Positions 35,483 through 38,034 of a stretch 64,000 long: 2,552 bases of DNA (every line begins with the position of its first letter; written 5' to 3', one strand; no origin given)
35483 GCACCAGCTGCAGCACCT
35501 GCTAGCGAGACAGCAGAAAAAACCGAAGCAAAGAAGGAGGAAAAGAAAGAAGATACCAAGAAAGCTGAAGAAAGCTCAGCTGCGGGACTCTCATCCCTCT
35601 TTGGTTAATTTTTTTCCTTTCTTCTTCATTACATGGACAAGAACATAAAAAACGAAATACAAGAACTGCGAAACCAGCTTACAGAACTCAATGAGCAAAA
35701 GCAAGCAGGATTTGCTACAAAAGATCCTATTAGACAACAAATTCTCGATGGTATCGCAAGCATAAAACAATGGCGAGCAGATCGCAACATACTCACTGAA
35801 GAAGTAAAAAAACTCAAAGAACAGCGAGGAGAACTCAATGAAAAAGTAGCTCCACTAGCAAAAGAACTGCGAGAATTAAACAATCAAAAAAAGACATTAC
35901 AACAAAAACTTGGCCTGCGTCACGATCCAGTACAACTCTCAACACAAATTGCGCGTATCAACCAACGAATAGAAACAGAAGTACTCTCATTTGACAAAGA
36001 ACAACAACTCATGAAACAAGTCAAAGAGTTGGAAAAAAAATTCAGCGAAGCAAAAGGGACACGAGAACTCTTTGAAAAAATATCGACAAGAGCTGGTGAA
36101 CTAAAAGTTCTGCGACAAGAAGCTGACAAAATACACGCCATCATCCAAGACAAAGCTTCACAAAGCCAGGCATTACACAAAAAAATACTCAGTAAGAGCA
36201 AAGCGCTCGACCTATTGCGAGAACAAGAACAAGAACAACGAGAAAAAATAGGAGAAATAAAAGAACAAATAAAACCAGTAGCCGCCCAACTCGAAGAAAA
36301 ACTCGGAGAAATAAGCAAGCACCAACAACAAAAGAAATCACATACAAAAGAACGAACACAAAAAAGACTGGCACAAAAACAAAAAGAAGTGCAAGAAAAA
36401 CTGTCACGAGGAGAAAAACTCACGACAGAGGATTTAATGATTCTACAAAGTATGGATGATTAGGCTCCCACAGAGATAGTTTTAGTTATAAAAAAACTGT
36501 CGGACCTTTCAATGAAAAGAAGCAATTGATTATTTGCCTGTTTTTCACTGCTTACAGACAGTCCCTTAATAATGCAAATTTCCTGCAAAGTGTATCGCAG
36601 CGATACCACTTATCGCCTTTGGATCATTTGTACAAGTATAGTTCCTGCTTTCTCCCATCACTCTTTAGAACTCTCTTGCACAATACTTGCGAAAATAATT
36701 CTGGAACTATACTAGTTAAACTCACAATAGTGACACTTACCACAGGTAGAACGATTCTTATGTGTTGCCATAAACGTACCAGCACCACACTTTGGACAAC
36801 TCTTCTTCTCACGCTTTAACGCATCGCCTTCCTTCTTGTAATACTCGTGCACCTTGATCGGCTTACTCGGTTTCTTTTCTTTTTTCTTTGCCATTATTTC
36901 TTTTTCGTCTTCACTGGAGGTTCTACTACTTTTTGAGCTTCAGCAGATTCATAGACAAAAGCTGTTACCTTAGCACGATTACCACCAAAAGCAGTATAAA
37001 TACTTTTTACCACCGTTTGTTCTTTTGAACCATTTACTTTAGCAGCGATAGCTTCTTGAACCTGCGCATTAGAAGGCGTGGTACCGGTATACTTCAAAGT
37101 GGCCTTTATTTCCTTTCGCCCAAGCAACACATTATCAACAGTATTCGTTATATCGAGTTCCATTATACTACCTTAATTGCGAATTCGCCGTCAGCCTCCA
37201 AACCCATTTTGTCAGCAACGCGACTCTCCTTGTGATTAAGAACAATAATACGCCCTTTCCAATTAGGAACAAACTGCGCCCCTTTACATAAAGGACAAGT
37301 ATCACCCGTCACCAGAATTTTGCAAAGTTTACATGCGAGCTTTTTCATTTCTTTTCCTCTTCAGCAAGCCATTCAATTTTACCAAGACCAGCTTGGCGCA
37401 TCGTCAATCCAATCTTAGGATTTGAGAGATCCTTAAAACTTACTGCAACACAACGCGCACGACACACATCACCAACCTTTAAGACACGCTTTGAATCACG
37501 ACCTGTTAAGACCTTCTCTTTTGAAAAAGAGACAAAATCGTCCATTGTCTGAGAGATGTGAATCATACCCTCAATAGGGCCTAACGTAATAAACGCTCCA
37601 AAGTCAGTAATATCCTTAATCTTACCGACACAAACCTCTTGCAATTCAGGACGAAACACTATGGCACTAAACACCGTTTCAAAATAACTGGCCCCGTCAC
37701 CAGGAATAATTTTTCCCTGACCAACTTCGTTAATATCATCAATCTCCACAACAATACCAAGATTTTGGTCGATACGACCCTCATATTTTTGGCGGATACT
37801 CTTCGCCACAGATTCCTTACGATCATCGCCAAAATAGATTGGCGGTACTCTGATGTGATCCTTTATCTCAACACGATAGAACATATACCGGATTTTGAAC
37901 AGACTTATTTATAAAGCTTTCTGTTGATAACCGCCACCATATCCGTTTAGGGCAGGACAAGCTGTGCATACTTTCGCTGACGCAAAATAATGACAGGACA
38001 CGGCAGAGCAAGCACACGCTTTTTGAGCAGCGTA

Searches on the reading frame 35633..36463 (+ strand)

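Call 47: search_protein_families(library=pfam, proteins=[window:35633-36463:+], max_evalue=0.001)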
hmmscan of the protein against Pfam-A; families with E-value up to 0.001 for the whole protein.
window:35633-36463:+ (276 aa): 1 family
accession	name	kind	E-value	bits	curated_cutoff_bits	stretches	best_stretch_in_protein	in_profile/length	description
PF23435.1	DUF7121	-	1.2e-08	35.1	29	1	11-273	43-303/307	Family of unknown function (DUF7121)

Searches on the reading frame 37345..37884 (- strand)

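Call 47: search_protein_families(library=pfam, proteins=[window:37345-37884:-], max_evalue=0.001)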
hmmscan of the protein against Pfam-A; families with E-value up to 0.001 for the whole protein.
window:37345-37884:- (179 aa): 2 families
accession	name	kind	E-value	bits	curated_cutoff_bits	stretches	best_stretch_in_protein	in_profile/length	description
PF03876.22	SHS2_Rpb7-N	-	5.8e-19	68.4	24.8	1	8-64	1-57/57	SHS2 domain found in N terminus of Rpb7p/Rpc25p/MJ0397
PF00575.29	S1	-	1.7e-10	41.6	22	1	79-143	2-57/74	S1 RNA binding domain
